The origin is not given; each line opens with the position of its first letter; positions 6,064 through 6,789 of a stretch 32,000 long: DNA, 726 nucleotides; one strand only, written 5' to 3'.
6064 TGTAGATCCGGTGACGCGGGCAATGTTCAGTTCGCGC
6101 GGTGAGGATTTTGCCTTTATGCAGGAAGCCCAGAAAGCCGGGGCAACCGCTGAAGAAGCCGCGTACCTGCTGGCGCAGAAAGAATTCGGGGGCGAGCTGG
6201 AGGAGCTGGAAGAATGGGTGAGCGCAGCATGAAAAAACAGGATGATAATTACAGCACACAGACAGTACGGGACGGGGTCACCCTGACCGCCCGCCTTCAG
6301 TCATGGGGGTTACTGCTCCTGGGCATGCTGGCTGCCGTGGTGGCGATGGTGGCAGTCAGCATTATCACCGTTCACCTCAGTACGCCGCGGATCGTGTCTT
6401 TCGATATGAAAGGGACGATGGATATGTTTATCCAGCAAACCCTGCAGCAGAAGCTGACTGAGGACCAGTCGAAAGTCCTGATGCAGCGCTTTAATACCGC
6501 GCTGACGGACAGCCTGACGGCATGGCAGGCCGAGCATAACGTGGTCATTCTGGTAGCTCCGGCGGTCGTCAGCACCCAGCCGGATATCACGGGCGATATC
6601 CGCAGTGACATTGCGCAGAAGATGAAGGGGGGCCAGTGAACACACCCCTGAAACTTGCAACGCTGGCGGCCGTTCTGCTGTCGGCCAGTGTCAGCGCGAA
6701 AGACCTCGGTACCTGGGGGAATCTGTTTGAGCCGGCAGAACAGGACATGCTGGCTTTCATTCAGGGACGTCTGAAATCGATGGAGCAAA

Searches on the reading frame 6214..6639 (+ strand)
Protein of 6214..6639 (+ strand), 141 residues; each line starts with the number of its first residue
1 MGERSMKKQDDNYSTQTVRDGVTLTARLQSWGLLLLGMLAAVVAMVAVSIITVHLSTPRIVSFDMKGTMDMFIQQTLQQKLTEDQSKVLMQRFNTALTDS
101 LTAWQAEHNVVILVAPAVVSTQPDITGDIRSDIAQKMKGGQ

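Call 5: search_protein_families(library=pfam, proteins=[window:6214-6639:+], max_evalue=1)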
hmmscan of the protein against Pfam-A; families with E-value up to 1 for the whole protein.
window:6214-6639:+ (141 aa): 2 families
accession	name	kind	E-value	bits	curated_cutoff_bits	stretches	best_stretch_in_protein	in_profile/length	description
PF09677.15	TrbI_Ftype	-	1.1e-24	87.3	27.4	1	35-137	4-106/106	Type-F conjugative transfer system protein (TrbI_Ftype)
PF18203.6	IPTL-CTERM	-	0.73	10.2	20.8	0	28-46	6-24/28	IPTL-CTERM motif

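Call 6: search_protein_families(library=ncbifam, proteins=[window:6214-6639:+], max_evalue=1)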
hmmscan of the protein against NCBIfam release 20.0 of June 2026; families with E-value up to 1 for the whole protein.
window:6214-6639:+ (141 aa): 5 families
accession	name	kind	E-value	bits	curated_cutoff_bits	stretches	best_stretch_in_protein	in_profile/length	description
TIGR02744.1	TrbI_Ftype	equivalog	3e-34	117.5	83.65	1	33-138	7-112/112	type-F conjugative transfer system protein TrbI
NF010270.0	PRK13717.1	equivalog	2.1e-32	112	195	1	22-138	10-125/128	type-F conjugative transfer system protein TrbI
NF012188.1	tet_MFS_Y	exception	0.0047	16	820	1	16-99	260-342/391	tetracycline efflux MFS transporter Tet(Y)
NF033790.1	CnrY_NccY_antiS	subfamily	0.041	14.4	35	1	23-54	39-70/95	CnrY/NccY family anti-sigma factor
NF007540.1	PRK10153.1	equivalog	0.042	12.7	400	1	24-102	161-238/516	lysine decarboxylation/transport transcriptional activator CadC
